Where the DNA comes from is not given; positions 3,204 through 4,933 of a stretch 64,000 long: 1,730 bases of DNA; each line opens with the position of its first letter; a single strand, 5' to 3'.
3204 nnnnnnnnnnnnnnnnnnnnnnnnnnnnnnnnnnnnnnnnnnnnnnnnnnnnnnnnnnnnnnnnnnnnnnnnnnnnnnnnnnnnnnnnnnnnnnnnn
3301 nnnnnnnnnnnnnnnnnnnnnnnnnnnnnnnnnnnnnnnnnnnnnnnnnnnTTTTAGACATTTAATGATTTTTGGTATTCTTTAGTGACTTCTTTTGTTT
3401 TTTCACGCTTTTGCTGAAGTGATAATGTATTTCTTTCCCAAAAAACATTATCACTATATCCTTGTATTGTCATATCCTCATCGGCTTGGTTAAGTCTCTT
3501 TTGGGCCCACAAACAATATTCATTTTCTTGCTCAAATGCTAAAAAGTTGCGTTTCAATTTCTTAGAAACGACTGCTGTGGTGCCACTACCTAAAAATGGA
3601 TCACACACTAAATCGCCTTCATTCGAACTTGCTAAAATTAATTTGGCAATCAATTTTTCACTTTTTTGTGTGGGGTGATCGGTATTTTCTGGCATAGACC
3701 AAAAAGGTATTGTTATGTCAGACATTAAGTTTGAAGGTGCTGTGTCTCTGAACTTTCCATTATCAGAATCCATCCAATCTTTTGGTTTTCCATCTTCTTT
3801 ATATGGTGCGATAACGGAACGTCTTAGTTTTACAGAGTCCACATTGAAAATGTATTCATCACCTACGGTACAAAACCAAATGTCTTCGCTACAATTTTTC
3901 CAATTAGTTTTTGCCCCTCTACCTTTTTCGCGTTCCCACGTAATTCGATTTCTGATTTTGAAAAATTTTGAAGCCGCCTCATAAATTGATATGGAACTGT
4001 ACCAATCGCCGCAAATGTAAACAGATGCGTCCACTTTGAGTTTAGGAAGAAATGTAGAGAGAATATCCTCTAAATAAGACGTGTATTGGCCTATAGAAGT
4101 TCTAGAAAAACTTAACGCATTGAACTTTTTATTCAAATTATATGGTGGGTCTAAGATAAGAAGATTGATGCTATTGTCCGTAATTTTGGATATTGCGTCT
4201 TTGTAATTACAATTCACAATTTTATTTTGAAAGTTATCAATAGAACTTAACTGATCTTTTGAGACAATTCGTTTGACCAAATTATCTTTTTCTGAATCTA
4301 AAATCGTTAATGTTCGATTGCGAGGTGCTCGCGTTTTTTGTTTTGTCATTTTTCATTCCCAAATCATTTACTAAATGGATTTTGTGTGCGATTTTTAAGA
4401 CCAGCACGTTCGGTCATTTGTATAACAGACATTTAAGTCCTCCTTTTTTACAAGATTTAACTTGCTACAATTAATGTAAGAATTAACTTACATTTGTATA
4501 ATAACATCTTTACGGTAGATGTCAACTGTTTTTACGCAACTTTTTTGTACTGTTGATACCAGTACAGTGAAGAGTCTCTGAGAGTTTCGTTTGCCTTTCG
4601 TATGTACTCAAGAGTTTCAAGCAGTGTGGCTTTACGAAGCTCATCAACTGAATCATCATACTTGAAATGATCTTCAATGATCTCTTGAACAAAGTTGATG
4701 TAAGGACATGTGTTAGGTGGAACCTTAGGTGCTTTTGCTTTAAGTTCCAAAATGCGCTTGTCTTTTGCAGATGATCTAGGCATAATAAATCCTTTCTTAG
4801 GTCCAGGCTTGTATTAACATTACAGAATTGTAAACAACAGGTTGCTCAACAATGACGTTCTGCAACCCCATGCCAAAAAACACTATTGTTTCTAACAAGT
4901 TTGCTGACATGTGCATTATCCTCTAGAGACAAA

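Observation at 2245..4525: Low-GC Type II restriction-modification island with palindromic operator and a strong-SD leader peptide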

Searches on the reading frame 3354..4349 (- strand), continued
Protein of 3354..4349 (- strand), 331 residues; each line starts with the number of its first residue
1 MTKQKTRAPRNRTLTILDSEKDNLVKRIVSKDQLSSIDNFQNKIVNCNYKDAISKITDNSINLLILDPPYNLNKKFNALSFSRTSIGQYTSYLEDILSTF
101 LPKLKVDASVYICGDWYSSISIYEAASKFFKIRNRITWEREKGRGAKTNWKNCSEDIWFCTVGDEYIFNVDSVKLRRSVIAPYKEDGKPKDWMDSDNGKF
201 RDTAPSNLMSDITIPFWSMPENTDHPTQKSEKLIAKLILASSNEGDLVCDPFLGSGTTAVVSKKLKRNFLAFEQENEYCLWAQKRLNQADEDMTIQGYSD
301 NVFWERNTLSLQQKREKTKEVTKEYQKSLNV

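Call 81: find_homologous_proteins(query=window:3354-4349:-, max_evalue=1e-30)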
Query window:3354-4349:- (331 aa): 8000 proteins with E <= 1e-30 among 8000 candidates; the best 120 are listed.
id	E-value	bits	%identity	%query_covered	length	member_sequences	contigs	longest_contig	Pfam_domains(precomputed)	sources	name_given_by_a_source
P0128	2.0e-210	716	95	100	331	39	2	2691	PF01555.25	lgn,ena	-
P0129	7.1e-196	668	90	98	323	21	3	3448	PF02086.22,PF01555.25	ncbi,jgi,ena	-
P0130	1.6e-195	667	88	100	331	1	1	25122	PF01555.25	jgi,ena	jgi:site-specific DNA-methyltransferase (adenine-specific)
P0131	2.9e-191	653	88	96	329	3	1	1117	PF01555.25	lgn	-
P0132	9.6e-182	621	86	94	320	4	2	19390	PF02086.22,PF01555.25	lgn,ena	-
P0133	2.9e-175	600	78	100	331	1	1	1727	PF01555.25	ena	-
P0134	5.2e-168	576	79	95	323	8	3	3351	PF02086.22,PF01555.25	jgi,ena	jgi:site-specific DNA-methyltransferase (adenine-specific)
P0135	1.3e-166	572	79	95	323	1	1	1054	PF02086.22,PF01555.25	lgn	-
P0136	3.9e-164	564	73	100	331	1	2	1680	PF02086.22,PF01555.25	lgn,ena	-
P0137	9.9e-158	543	73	96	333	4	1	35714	PF01555.25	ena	-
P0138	1.8e-157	542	72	99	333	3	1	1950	PF01555.25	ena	-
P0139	3.7e-157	541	73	96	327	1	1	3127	PF01555.25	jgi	-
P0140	2.6e-156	538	74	95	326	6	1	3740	PF01555.25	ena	-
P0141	1.3e-155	536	71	99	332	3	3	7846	PF01555.25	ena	-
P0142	5.4e-154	530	75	93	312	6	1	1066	PF01555.25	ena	-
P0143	5.8e-152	524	70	95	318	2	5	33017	PF01555.25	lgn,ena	-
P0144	9.8e-151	520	69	97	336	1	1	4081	PF01555.25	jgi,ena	-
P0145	3.6e-145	501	67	97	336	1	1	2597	PF02086.22,PF01555.25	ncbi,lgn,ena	-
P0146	3.1e-142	492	67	95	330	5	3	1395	PF02086.22,PF01555.25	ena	-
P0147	1.9e-138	479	73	85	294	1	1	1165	PF01555.25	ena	-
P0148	4.0e-137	475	63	96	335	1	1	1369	PF01555.25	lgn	-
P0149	1.8e-136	473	67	95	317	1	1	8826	PF01555.25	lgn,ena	-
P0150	2.4e-135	469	72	82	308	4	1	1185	PF01555.25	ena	-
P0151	1.3e-134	467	65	97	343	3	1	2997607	PF02086.22,PF01555.25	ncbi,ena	-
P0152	1.1e-133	464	66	92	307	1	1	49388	PF01555.25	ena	-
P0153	2.3e-133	463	64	96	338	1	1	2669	PF01555.25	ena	-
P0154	2.4e-133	462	63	99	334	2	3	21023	PF02086.22,PF01555.25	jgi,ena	-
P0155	1.3e-129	450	61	95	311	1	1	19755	PF02086.22,PF01555.25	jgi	jgi:site-specific DNA-methyltransferase (adenine-specific)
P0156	1.0e-128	447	61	97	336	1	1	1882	PF02086.22,PF01555.25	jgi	jgi:site-specific DNA-methyltransferase (adenine-specific)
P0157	1.1e-128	447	63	94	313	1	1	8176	PF01555.25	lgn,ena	-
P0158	2.3e-128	446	60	98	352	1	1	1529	PF02086.22,PF01555.25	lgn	-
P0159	5.5e-128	445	59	98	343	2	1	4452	PF02086.22,PF01555.25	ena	-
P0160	3.4e-127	442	62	94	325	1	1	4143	PF01555.25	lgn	-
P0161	6.3e-127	441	63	94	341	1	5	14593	PF01555.25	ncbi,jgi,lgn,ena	jgi:site-specific DNA-methyltransferase (adenine-specific)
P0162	1.8e-126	440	61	94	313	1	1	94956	PF01555.25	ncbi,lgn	-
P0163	5.6e-126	438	61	93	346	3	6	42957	PF01555.25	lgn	-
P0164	5.7e-126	438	63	93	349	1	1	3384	PF01555.25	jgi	jgi:site-specific DNA-methyltransferase (adenine-specific)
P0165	1.4e-125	437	61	94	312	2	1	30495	PF01555.25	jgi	jgi:site-specific DNA-methyltransferase (adenine-specific)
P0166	1.6e-125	437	60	95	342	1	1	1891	PF01555.25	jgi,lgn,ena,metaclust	metaclust:\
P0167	1.8e-125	437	61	95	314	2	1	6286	PF01555.25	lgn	-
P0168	1.9e-125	437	60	97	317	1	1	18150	PF01555.25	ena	-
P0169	2.0e-125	436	62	94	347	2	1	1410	PF01555.25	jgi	-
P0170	3.8e-125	436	61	94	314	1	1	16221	PF01555.25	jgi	jgi:site-specific DNA-methyltransferase (adenine-specific)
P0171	9.6e-125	434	63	94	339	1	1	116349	PF01555.25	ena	-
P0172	1.0e-124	434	60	94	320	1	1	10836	PF01555.25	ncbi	-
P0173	1.1e-124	434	63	94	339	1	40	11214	PF01555.25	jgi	jgi:site-specific DNA-methyltransferase (adenine-specific)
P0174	1.1e-124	434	61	95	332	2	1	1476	PF01555.25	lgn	-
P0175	1.2e-124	434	63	94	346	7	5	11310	PF01555.25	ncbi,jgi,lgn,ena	jgi:site-specific DNA-methyltransferase (adenine-specific)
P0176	1.3e-124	434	60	97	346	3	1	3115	PF02086.22,PF01555.25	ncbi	-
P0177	1.4e-124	434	58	98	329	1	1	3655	PF01555.25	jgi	jgi:site-specific DNA-methyltransferase (adenine-specific)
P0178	1.7e-124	433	62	93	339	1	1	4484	PF01555.25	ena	-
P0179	2.0e-124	433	62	95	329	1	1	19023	PF01555.25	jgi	jgi:site-specific DNA-methyltransferase (adenine-specific)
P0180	2.5e-124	433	60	99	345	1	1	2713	PF01555.25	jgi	jgi:site-specific DNA-methyltransferase (adenine-specific)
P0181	3.1e-124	433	62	94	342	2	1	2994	PF01555.25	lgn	-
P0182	3.2e-124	432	63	93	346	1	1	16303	PF01555.25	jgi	jgi:site-specific DNA-methyltransferase (adenine-specific)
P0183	3.8e-124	432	57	98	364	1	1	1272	PF01555.25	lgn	-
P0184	3.9e-124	432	63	92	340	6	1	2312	PF01555.25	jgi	-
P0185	4.1e-124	432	60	93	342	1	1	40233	PF01555.25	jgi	jgi:site-specific DNA-methyltransferase (adenine-specific)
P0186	4.6e-124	432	63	93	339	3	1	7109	PF01555.25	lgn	-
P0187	5.4e-124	432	57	98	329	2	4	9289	PF01555.25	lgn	-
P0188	5.5e-124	432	59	96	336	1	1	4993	PF01555.25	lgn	-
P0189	6.9e-124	431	64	93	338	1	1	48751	PF01555.25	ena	-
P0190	7.7e-124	431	59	95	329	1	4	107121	PF01555.25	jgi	jgi:site-specific DNA-methyltransferase (adenine-specific)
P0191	8.4e-124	431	59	95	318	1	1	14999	PF01555.25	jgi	-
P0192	8.5e-124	431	63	93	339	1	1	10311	PF01555.25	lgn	-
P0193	1.1e-123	431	61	95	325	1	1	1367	PF01555.25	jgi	jgi:site-specific DNA-methyltransferase (adenine-specific)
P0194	1.2e-123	431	60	94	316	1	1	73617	PF01555.25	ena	-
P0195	1.3e-123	430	59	94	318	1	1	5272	PF01555.25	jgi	-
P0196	1.5e-123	430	61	94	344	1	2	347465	PF01555.25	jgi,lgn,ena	jgi:site-specific DNA-methyltransferase (adenine-specific)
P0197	2.1e-123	430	63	93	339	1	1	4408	PF01555.25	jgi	jgi:site-specific DNA-methyltransferase (adenine-specific)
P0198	2.6e-123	429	59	95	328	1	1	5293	PF01555.25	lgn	-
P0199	2.7e-123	429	59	99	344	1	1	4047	PF01555.25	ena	-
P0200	2.7e-123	429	60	95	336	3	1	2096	PF01555.25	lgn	-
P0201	3.1e-123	429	59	95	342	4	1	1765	PF01555.25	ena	-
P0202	3.2e-123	429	61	94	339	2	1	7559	PF01555.25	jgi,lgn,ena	-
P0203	3.3e-123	429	62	94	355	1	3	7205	PF01555.25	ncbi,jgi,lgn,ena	jgi:site-specific DNA-methyltransferase (adenine-specific)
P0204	4.3e-123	429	60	93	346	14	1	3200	PF01555.25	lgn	-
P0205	4.3e-123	429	61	94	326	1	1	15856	PF01555.25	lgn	-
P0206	5.2e-123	428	61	97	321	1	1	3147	PF02086.22,PF01555.25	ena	-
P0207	5.3e-123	428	59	96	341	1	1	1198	PF01555.25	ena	-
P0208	5.4e-123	428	60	97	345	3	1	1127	PF01555.25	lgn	-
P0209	5.7e-123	428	59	95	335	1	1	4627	PF01555.25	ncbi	-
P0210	6.1e-123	428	60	95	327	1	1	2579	PF01555.25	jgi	jgi:site-specific DNA-methyltransferase (adenine-specific)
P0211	6.2e-123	428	57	94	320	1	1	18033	PF01555.25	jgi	-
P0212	6.2e-123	428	59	98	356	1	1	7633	PF01555.25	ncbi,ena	-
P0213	6.3e-123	428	60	95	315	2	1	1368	PF01555.25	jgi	jgi:site-specific DNA-methyltransferase (adenine-specific)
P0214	7.3e-123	428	60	93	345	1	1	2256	PF01555.25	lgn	-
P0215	7.5e-123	428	60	94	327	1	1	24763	PF01555.25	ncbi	-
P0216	8.7e-123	428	61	94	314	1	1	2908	PF01555.25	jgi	jgi:site-specific DNA-methyltransferase (adenine-specific)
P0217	9.3e-123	428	60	94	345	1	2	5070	PF01555.25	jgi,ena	-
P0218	9.6e-123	428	59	95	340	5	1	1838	PF01555.25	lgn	-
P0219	1.1e-122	427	59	96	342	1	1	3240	PF01555.25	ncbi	-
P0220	1.3e-122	427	61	94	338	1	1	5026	PF01555.25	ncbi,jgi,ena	jgi:site-specific DNA-methyltransferase (adenine-specific)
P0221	1.5e-122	427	60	95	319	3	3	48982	PF01555.25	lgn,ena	-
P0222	1.5e-122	427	60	94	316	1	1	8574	PF01555.25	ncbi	-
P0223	1.5e-122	427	58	95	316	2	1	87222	PF01555.25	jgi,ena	-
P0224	2.6e-122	426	61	94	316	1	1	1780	PF01555.25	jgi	jgi:site-specific DNA-methyltransferase (adenine-specific)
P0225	3.4e-122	426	59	97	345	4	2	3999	PF01555.25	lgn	-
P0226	3.5e-122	426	59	95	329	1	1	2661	PF01555.25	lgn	-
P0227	3.5e-122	426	60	94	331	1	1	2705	PF01555.25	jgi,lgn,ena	jgi:site-specific DNA-methyltransferase (adenine-specific)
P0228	3.8e-122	426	59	95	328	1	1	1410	PF01555.25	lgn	-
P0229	3.9e-122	426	59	95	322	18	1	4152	PF01555.25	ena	-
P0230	4.2e-122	426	58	96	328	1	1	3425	PF01555.25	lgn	-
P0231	4.4e-122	425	60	94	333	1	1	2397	PF01555.25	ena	-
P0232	4.9e-122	425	58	96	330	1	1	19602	PF01555.25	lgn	-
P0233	5.6e-122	425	58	97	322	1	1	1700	PF01555.25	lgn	-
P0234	6.1e-122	425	59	95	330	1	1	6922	PF01555.25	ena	-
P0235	6.1e-122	425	60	95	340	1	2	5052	PF01555.25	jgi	jgi:site-specific DNA-methyltransferase (adenine-specific)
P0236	7.8e-122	425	58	97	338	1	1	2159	PF01170.25,PF01555.25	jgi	-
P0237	8.5e-122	425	58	96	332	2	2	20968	PF01555.25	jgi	jgi:site-specific DNA-methyltransferase (adenine-specific)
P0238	8.8e-122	424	59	95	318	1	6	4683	PF01555.25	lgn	-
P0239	9.0e-122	424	59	97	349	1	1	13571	PF01555.25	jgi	jgi:site-specific DNA-methyltransferase (adenine-specific)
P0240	9.1e-122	424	59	95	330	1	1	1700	PF02086.22,PF01555.25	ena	-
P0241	9.5e-122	424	59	95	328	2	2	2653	PF01555.25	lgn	-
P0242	9.6e-122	424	60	94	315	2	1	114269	PF01555.25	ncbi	-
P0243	9.8e-122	424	58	95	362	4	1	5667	PF01555.25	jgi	jgi:site-specific DNA-methyltransferase (adenine-specific)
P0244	1.1e-121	424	59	95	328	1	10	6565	PF01555.25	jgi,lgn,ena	jgi:site-specific DNA-methyltransferase (adenine-specific)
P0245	1.1e-121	424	58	95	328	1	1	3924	PF01555.25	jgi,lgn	-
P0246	1.1e-121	424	61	94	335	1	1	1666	PF01555.25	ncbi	-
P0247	1.3e-121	424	60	93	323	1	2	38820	PF01555.25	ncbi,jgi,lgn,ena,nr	ncbi:MAG: site-specific DNA-methyltransferase [candidate division Zixibacteria bacterium HGW-Zixibac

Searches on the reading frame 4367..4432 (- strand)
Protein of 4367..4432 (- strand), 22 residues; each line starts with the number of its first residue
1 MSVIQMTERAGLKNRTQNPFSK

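Call 76: search_protein_families(library=pfam, proteins=[window:4367-4432:-], max_evalue=10)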
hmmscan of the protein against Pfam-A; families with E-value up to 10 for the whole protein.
seq(22 aa): 0 families

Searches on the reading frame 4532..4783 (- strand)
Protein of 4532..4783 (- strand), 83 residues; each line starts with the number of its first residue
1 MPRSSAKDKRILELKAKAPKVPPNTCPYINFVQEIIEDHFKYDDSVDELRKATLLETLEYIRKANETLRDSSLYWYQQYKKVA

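Call 4: search_protein_families(library=pfam, proteins=[window:4532-4783:-], max_evalue=0.1)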
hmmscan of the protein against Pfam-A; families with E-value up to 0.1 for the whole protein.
window:4532-4783:- (83 aa): 0 families

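Call 6: search_protein_families(library=ncbifam, proteins=[window:4532-4783:-], max_evalue=0.1)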
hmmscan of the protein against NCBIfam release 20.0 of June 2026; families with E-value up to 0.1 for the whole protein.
window:4532-4783:- (83 aa): 1 family
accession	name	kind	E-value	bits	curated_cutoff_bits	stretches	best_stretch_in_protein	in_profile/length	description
NF009024.0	PRK12360.1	equivalog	0.062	12.6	387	1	9-41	82-114/281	4-hydroxy-3-methylbut-2-enyl diphosphate reductase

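Call 7: search_protein_families(library=padloc, proteins=[window:4532-4783:-], max_evalue=0.1)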
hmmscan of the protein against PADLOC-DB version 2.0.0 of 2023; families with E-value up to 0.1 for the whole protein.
window:4532-4783:- (83 aa): 0 families

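Call 13: search_protein_families(library=phrogs, proteins=[window:4532-4783:-], max_evalue=0.001)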
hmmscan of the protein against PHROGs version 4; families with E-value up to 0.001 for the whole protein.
window:4532-4783:- (83 aa): 0 families
